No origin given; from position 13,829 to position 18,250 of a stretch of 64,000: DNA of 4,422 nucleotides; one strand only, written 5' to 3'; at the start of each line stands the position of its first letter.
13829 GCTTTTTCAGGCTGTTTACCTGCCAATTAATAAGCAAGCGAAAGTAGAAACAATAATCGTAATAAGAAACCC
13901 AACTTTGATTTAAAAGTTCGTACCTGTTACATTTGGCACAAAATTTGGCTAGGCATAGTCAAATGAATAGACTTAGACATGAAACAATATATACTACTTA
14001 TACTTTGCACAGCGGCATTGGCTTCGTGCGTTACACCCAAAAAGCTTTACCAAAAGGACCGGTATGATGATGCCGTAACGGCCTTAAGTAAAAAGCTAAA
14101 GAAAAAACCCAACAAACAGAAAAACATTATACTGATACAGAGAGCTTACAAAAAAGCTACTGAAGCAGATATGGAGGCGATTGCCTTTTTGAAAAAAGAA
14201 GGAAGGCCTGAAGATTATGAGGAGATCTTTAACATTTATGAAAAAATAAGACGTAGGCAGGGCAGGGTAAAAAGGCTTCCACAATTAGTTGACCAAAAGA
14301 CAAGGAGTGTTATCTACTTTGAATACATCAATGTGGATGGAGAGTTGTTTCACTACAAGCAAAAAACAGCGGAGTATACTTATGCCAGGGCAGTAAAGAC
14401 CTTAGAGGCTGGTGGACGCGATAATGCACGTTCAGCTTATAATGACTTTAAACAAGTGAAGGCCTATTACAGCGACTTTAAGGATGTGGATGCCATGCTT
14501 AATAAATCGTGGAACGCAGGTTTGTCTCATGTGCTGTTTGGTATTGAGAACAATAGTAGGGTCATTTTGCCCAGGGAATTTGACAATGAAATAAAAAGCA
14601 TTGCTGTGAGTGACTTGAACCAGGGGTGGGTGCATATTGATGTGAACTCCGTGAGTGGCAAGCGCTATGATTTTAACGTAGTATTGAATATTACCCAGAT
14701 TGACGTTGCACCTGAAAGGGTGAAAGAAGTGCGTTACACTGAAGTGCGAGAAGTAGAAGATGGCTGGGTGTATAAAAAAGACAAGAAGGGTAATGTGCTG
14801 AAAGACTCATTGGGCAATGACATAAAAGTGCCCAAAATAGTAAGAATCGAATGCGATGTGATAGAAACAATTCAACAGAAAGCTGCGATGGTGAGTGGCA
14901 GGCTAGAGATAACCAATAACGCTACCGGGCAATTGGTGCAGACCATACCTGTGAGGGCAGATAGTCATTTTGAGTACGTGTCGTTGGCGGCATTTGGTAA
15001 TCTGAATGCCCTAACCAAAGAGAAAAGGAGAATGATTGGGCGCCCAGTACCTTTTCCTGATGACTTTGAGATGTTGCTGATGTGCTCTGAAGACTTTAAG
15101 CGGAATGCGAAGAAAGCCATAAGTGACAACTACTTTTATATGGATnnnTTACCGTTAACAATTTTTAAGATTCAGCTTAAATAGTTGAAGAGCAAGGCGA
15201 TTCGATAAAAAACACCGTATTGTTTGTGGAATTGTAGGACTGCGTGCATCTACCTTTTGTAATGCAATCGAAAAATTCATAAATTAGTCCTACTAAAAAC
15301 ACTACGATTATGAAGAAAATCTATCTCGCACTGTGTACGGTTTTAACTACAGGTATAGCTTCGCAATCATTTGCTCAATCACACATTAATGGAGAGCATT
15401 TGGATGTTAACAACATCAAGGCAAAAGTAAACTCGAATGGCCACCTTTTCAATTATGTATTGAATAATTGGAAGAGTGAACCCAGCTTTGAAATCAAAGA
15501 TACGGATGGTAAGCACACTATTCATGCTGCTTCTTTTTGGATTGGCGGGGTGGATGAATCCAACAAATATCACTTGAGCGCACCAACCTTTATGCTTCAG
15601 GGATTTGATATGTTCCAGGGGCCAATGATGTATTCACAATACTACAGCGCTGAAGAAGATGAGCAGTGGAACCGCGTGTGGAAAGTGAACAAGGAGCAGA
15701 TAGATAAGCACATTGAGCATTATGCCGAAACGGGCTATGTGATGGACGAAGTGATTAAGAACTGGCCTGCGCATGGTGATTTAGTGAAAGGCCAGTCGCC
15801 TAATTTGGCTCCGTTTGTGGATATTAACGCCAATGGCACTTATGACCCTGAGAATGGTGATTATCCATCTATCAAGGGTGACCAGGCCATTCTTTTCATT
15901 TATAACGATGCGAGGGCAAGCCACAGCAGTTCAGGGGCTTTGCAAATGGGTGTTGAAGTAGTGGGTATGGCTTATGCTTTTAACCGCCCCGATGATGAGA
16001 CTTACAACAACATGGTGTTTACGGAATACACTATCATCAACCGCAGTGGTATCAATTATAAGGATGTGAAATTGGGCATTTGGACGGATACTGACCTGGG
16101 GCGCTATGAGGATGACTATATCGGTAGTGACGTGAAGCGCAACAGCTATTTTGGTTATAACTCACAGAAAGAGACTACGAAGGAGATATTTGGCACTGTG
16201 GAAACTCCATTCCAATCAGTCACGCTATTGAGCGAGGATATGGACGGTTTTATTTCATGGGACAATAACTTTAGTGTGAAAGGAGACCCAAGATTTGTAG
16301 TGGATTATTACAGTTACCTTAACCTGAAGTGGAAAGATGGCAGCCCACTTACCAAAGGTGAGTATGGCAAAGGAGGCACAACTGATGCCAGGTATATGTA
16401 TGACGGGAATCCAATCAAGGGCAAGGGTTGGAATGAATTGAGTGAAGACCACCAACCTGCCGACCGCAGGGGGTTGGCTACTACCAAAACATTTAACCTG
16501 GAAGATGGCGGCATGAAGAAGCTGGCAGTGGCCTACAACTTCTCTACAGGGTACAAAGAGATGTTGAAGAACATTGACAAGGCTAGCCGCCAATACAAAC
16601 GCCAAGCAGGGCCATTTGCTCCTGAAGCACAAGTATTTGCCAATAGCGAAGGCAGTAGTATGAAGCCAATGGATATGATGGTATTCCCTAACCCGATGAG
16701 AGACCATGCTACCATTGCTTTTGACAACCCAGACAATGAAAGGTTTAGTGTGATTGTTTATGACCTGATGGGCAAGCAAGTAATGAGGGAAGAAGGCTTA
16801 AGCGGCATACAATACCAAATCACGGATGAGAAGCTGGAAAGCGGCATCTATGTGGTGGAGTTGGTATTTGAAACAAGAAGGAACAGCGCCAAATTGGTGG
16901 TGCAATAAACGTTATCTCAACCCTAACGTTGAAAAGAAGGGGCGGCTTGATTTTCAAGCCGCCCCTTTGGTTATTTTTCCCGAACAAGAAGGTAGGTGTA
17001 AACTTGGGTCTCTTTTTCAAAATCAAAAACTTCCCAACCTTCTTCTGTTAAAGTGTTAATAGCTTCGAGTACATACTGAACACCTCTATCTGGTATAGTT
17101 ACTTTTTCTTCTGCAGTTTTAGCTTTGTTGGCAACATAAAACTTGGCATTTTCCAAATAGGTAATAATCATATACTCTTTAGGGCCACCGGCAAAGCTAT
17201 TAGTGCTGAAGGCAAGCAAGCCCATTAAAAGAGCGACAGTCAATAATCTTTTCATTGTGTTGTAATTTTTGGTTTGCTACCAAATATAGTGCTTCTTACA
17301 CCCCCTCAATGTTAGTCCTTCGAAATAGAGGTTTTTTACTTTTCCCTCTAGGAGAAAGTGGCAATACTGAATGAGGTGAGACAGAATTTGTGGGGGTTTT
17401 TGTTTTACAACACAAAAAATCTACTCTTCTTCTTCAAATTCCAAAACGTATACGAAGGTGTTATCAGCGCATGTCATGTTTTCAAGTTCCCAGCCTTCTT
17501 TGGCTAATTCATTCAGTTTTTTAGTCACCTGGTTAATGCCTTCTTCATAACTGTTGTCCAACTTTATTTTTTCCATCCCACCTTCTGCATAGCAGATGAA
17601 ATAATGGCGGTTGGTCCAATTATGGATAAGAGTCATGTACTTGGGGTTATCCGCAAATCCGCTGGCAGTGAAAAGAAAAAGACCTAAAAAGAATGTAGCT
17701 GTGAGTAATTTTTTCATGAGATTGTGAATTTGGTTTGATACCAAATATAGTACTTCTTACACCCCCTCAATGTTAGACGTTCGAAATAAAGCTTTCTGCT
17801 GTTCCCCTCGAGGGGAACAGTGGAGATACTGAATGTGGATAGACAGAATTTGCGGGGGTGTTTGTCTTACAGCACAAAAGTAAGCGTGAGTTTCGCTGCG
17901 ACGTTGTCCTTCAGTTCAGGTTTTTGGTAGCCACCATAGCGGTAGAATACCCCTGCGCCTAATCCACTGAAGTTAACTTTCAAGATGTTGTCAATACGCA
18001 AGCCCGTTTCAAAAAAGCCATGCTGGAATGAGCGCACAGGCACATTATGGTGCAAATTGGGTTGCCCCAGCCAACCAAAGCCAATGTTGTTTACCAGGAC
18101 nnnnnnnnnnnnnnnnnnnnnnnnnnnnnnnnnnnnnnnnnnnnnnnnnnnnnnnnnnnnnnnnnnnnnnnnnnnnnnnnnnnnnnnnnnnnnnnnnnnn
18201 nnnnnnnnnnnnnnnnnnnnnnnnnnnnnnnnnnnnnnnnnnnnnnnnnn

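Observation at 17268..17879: Duplicated ~150-bp non-coding element far better conserved than the paralogous proteins it precedes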

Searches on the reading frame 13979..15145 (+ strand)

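Call 11: search_protein_families(library=pfam, proteins=[window:13979-15145:+], max_evalue=0.1)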
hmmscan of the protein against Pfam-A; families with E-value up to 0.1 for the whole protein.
window:13979-15145:+ (389 aa): 1 family
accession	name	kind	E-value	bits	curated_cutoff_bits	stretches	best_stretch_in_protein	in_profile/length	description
PF09716.15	ETRAMP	-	0.0038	17.6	29.1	1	6-52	11-56/81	Malarial early transcribed membrane protein (ETRAMP)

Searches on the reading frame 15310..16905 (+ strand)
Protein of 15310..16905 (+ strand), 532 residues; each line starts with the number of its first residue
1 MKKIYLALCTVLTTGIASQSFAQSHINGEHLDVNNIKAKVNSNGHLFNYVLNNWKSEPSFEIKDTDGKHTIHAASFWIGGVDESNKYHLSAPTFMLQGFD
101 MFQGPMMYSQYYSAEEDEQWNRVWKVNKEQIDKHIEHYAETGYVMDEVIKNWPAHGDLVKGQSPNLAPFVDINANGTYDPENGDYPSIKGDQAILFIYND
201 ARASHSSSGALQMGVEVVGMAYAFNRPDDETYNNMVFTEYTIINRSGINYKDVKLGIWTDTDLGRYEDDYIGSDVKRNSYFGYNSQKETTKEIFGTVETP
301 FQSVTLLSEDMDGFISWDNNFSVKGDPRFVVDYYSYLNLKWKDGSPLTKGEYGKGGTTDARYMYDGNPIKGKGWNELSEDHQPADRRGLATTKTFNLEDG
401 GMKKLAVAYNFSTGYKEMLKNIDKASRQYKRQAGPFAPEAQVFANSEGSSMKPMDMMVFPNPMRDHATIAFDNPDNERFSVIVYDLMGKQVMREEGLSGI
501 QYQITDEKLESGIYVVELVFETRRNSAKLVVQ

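Call 11: search_protein_families(library=pfam, proteins=[window:15310-16905:+], max_evalue=0.1)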
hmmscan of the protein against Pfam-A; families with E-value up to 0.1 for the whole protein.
window:15310-16905:+ (532 aa): 1 family
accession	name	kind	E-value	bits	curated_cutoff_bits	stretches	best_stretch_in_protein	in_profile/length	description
PF18962.6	Por_Secre_tail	-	2.5e-11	44.1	27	1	458-531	1-75/75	Secretion system C-terminal sorting domain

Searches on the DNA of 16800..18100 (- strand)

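Call 6: search_rna_families(source=window, start=16800, end=18100, threshold=evalue, max_evalue=10)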
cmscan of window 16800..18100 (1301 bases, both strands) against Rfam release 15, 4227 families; matches with E-value up to 10: 15.
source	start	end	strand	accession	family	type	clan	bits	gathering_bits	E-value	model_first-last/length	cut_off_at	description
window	16869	16976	+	RF00558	L20_leader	Cis-reg; leader;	-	26.3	58.7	0.012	1-127/127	no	Ribosomal protein L20 leader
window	16929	17039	+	RF01638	ceN48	Gene; snRNA; snoRNA; HACA-box;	-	23.3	70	0.08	1-125/125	no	Caenorhabditis snoRNA ceN48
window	16904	16968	+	RF01820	RsaE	Gene; sRNA;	-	21.5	79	0.77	1-112/112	no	RNA Staph. aureus E (RoxS)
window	16931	17063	-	RF04182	GibS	Gene; sRNA;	-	18.9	115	8.6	1-142/142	no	GibS sRNA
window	17794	17825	+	RF03872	MIR6426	Gene; miRNA;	-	17.7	96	2.6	1-84/84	no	MIR6426 microRNA precursor family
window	17780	17842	+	RF03093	queA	Gene; sRNA;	-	17.3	52.6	2.3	1-59/59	no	queA RNA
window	16930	16976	+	RF01234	SNORA47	Gene; snRNA; snoRNA; HACA-box;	-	17.1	45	0.83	9-56/138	no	Small nucleolar RNA SNORA47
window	16887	16975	+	RF01409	STnc250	Gene; sRNA;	-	16.6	42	2.7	1-94/94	no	STnc250 Hfq binding RNA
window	16937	16974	+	RF04343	Plastid-psbA-2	Cis-reg;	CL00153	16.6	55.8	6.7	1-60/60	no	Plastid-psbA-2 3UTR RNA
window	17114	17145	-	RF00653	mir-22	Gene; miRNA;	-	16.4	48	1.5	28-58/84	no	mir-22 microRNA precursor family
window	16936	16968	+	RF02858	Arrc08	Gene; sRNA;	-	16.2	219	0.1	8-40/270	no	Actinobacillus sRNA 08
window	16935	17087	-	RF02601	BASRCI337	Gene; sRNA;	-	15.6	229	0.47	1-191/191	no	Brucella sRNA CI337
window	16931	17000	-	RF02869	ncS025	Gene; sRNA;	-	15.5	46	8.3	1-85/85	no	Burkholderia sRNA 25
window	17793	17826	+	RF04209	MIR7533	Gene; miRNA;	-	15.4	230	3.4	1-249/249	no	MIR7533 microRNA precursor family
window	16911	16966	-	RF02603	BASRCII26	Gene; sRNA;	-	13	218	2.1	1-190/190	no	Brucella sRNA CII26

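Call 67: search_dna_similar(query=window:17729-17879:-, collection=plasmids, mode=distant, max_evalue=0.01, max_rows=10)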
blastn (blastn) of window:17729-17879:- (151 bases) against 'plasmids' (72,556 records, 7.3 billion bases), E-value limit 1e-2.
No match.

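Call 68: search_dna_similar(query=window:17729-17879:-, collection=phages, mode=distant, max_evalue=0.01, max_rows=10)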
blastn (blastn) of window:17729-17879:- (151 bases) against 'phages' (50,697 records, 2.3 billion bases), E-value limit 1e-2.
No match.

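Call 89: search_with_rna_model(model_id=R1, sources=[L001, L004, L005, L006, L007, L009, L010, L011, L012, L013, L014, L015], filters=off, max_evalue=1)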
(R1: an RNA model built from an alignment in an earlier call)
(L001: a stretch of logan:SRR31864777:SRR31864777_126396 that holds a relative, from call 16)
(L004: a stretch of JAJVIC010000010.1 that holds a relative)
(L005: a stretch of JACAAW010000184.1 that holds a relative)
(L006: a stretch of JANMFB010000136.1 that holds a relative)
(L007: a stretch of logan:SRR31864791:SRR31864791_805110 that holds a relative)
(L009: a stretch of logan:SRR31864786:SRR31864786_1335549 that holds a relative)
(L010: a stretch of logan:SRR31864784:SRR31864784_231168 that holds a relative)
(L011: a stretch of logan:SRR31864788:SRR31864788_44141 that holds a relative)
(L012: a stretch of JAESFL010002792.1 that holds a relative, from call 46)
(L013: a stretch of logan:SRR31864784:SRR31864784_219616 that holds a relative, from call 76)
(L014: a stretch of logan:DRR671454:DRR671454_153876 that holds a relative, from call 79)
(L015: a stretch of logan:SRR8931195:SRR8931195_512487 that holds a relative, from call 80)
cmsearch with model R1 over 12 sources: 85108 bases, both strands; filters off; matches with E-value up to 1: 6.
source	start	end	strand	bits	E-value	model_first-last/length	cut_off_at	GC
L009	4585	4688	+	130.7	5.2e-32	1-105/105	no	0.5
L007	6745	6848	+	127.4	4.1e-31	1-105/105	no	0.47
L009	4585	4688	-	28.9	7.2e-05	1-105/105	no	0.5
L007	6785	6807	-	21.1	0.0086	43-65/105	no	0.57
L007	1310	1340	+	14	0.68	1-105/105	no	0.58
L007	1310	1340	-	13.4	0.99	1-105/105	no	0.58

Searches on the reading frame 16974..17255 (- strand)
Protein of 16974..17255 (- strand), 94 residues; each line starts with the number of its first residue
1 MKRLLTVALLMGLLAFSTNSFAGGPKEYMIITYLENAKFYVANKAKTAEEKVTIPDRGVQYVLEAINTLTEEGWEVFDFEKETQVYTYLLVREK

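Call 11: search_protein_families(library=pfam, proteins=[window:16974-17255:-], max_evalue=0.1)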
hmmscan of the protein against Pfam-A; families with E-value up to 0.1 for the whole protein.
window:16974-17255:- (94 aa): 1 family
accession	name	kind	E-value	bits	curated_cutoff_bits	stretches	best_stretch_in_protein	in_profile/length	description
PF01330.27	RuvA_N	-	0.047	14.2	23.6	1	48-93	13-54/61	RuvA N terminal domain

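Call 15: find_homologous_proteins(query=window:16974-17255:-, max_evalue=0.001)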
Query window:16974-17255:- (94 aa): 2 proteins with E <= 0.001 among 3 candidates.
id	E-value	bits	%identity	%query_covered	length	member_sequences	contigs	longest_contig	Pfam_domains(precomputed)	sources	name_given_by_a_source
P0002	6.8e-54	197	100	100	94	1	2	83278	-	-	-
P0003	2.7e-44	166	85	100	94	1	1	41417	-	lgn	-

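Call 16: find_encoding_contigs(protein=P0003, flank=6000)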
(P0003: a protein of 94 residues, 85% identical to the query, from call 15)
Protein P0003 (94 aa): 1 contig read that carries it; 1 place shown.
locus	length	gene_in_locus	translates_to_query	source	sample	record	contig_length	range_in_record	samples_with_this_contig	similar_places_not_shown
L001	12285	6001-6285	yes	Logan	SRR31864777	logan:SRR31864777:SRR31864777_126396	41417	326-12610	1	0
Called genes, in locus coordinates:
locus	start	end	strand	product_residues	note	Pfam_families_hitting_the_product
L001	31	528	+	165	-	PF13404:HTH_AsnC-type, PF13412:HTH_24, PF22482:AsnC_trans_reg_3 (weak), PF01037:AsnC_trans_reg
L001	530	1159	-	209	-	PF06414:Zeta_toxin, PF13671:AAA_33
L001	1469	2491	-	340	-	PF08240:ADH_N, PF00107:ADH_zinc_N, PF13602:ADH_zinc_N_2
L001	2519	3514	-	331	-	PF18962:Por_Secre_tail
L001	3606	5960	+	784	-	PF13620:CarboxypepD_reg (weak), PF13715:CarbopepD_reg_2, PF18939:DUF5686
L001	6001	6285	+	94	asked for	-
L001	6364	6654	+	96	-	-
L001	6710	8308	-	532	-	PF18962:Por_Secre_tail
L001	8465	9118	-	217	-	-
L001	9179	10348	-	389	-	-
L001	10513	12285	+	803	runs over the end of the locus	PF00873:ACR_tran (weak), PF03176:MMPL, PF02460:Patched (weak), PF12349:Sterol-sensing, PF03176:MMPL, PF00873:ACR_tran (weak)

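Call 17: find_encoding_contigs(protein=P0002, flank=6000)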
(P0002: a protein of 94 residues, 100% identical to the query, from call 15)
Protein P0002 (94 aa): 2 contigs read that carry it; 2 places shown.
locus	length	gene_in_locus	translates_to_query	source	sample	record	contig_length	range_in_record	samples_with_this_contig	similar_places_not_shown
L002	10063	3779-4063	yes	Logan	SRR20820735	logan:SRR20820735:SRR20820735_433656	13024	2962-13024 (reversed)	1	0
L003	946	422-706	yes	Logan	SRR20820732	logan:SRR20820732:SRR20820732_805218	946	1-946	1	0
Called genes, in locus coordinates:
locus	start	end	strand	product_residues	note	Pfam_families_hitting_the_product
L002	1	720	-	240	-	?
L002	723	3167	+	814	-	PF13620:CarboxypepD_reg, PF13715:CarbopepD_reg_2, PF18939:DUF5686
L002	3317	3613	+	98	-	-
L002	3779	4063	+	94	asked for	-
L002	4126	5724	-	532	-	PF18962:Por_Secre_tail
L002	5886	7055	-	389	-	-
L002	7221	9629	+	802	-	PF03176:MMPL, PF02460:Patched, PF12349:Sterol-sensing, PF03176:MMPL, PF00873:ACR_tran (weak)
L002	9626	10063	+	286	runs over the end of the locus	PF00483:NTP_transferase, PF12804:NTP_transf_3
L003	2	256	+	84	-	?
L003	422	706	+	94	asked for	-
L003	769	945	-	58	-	?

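Call 73: predict_structure(alignment_id=A6)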
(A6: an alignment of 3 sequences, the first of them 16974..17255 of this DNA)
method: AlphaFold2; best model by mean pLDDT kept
length: 94 residues; sequences in the alignment: 3
mean_pLDDT: 79.7   pTM: 0.65
mean pLDDT of the five models: 79.7, 77.3, 70.6, 67.4, 60.5
residues with pLDDT >= 90: 45; 70-90: 26; 50-70: 5; < 50: 18
segments of 3 or more residues with pLDDT < 50: 1-7, 11-20
pLDDT, mean of each block of 10 residues (from residue 1): 48 46 79 89 85 87 93 95 93 88
secondary structure, 60 per line:
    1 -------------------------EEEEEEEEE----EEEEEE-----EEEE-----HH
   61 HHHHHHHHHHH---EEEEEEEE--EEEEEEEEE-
elements in order: E26-34 E39-44 E50-53 H59-71 E75-82 E85-93

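Call 74: search_protein_representatives(alignment_id=A6)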
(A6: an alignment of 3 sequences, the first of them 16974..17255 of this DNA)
Query: 3 sequences, 94 profile positions. Proteins with E-value up to 0.001 (for the whole library): 20; up to 1e-10: 5; up to 1e-30: 2. The best 20 are listed.
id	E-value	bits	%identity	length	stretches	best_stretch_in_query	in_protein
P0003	1.7e-47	175.5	-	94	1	1-94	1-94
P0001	1.0e-42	160.2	-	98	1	1-94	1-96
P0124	1.8e-22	95.3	-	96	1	1-93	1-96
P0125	1.2e-21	92.6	-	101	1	1-93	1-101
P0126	1.8e-17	79.2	-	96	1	1-93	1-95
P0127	6.3e-08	48.7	-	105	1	1-93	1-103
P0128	1.5e-06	44.2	-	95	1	1-94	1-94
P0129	2.1e-06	43.8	-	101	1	3-91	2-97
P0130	6.0e-06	42.3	-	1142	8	64-84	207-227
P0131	9.5e-06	41.7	-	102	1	3-92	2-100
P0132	2.3e-05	40.4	-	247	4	57-88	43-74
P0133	2.4e-05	40.4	-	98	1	2-85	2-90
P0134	4.4e-05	39.5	-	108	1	4-82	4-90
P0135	7.9e-05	38.7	-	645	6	56-79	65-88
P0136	1.3e-04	38.1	-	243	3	45-82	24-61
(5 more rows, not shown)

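Call 76: find_encoding_contigs(protein=P0127, flank=3000, max_places=3)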
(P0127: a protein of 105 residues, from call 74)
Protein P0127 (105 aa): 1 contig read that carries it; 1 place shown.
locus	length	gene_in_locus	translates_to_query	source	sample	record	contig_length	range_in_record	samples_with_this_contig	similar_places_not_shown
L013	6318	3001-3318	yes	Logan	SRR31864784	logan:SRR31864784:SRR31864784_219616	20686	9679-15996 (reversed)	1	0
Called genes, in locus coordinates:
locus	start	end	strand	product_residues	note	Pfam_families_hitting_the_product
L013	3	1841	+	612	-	PF13181:TPR_8 (faint), PF13431:TPR_17 (faint), PF13428:TPR_14 (faint), PF07719:TPR_2 (faint), PF13414:TPR_11 (faint), PF00515:TPR_1 (weak), PF13432:TPR_16 (weak), PF13371:TPR_9 (weak), +2 more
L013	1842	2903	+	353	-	PF13641:Glyco_tranf_2_3, PF00535:Glycos_transf_2, PF10111:Glyco_tranf_2_2 (weak), PF13632:Glyco_trans_2_3 (faint)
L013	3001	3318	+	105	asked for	-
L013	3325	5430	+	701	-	PF03190:Thioredox_DsbH, PF13098:Thioredoxin_2 (faint), PF13899:Thioredoxin_7, PF03663:Glyco_hydro_76 (faint), PF06662:C5-epim_C (faint), PF07470:Glyco_hydro_88 (weak)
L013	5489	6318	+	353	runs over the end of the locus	-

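Call 79: find_encoding_contigs(protein=P0128, flank=2500, max_places=3)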
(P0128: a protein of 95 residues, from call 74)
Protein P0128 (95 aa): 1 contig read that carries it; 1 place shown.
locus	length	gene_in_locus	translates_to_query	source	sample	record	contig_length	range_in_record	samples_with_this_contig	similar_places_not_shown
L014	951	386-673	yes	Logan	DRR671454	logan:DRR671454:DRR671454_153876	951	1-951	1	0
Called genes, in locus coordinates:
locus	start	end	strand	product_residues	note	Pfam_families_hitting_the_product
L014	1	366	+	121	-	?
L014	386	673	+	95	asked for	-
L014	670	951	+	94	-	?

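Call 80: find_encoding_contigs(protein=P0129, flank=2500, max_places=3)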
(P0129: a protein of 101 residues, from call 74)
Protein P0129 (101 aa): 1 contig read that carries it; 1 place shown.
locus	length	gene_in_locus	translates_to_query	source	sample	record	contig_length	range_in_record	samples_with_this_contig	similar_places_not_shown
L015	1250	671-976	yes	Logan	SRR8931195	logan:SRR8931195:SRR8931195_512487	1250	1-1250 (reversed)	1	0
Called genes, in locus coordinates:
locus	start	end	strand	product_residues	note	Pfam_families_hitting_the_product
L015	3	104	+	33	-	?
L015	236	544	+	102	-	-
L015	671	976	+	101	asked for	-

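Call 83: fold_search(model_id=the predicted structure, library=pdb)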
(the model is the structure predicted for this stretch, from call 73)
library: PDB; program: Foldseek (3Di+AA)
matches with E <= 10: 450; with E <= 0.001: 0
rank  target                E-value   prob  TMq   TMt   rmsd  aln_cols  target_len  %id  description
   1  7ala_F                2.1e-02  1.00  0.50  0.53   3.6        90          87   12  human GCH-GFRP inhibitory complex (released 2021-10-13)
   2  1is7_K                2.3e-02  1.00  0.50  0.56   3.5        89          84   13  Crystal structure of rat GTPCHI/GFRP stimulatory complex (released 2002-02-20)
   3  7ala_G                2.8e-02  1.00  0.51  0.56   3.5        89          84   13  human GCH-GFRP inhibitory complex (released 2021-10-13)
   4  7acc_H                2.8e-02  1.00  0.50  0.55   3.6        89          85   13  human GTP cyclohydrolase I feedback regulatory protein (GFRP) (released 2020-12-09)
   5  6z85_K                2.9e-02  1.00  0.48  0.54   3.4        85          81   13  inhibitory human GTP cyclohydrolase I - GFRP complex (released 2020-12-09)
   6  6z80_K                3.5e-02  1.00  0.48  0.53   3.5        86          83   13  stimulatory human GTP cyclohydrolase I - GFRP complex (released 2020-12-09)
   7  1jg5_A                4.1e-02  1.00  0.49  0.54   3.6        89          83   12  CRYSTAL STRUCTURE OF RAT GTP CYCLOHYDROLASE I FEEDBACK REGULATORY PROTEIN, GFRP (released 2001-10-10)
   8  7alc_I                4.6e-02  1.00  0.48  0.52   3.6        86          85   13  human GCH-GFRP stimulatory complex (released 2021-10-13)
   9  7acc_C                4.6e-02  1.00  0.48  0.52   3.8        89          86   13  human GTP cyclohydrolase I feedback regulatory protein (GFRP) (released 2020-12-09)
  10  7acc_A                5.1e-02  1.00  0.47  0.52   3.9        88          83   14  human GTP cyclohydrolase I feedback regulatory protein (GFRP) (released 2020-12-09)
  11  7ala_I                6.0e-02  1.00  0.48  0.52   3.5        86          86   13  human GCH-GFRP inhibitory complex (released 2021-10-13)
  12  7alc_J                7.6e-02  1.00  0.47  0.53   3.5        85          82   13  human GCH-GFRP stimulatory complex (released 2021-10-13)
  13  9foi_E                1.6e-01  1.00  0.55  0.27   5.5        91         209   12  Structure of human KCTD1 (released 2025-06-25)
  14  9m6h_A                2.3e-01  0.47  0.29  0.08  12.2        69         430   16  structure of FliD-FliC at a 10:10 stoichiometry (released 2025-07-16)
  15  9gnz_U                2.6e-01  0.44  0.28  0.08  11.6        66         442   15  Salmonella cap-filament complex (released 2025-04-09)
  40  8rye_A                1.2e+00  0.23  0.28  0.13   8.2        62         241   13  AzeJ in complex with MTA and AZE from Pseudomonas aeruginosa (P2(1)2(1)2) (released 2025-01-01)
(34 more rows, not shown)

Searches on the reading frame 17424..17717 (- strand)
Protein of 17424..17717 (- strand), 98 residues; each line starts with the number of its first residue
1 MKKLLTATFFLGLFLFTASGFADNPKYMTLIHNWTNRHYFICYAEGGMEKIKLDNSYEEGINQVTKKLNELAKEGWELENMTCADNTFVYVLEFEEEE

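Call 11: search_protein_families(library=pfam, proteins=[window:17424-17717:-], max_evalue=0.1)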
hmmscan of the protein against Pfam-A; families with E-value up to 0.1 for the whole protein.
window:17424-17717:- (98 aa): 4 families
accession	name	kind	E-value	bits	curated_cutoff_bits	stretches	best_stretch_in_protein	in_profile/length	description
PF13783.11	DUF4177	-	0.001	19.7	25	1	57-84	22-45/65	Domain of unknown function (DUF4177)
PF11193.13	DUF2812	-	0.0024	18.5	27.8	1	62-85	3-26/110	Protein of unknown function (DUF2812)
PF10752.14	DUF2533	-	0.0098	16.8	25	1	59-76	48-65/83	Protein of unknown function (DUF2533)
PF10879.14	DUF2674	-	0.048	13.7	27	0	67-93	20-46/61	Protein of unknown function (DUF2674)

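Call 13: find_homologous_proteins(query=window:17424-17717:-, max_evalue=0.001)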
Query window:17424-17717:- (98 aa): 1 proteins with E <= 0.001 among 4 candidates.
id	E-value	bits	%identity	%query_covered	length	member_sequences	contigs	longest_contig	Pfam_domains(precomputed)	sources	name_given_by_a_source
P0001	1.3e-60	220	100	100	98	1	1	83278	-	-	-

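Call 46: find_related_loci(query=A4, collection=metagenome_contigs, flank=1500)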
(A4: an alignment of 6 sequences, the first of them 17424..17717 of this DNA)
Query A4 (98 aa) in metagenome_contigs; peptide patterns used: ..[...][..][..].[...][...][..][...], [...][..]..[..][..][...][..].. (x = any residue, [..] = any of these).
600 stretches matched a pattern (row limit reached: there are more); 1 encode a relative of the query (tblastn E <= 1e-3); 1 distinct loci.
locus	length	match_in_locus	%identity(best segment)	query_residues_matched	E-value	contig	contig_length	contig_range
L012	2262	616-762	43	46-84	1e-7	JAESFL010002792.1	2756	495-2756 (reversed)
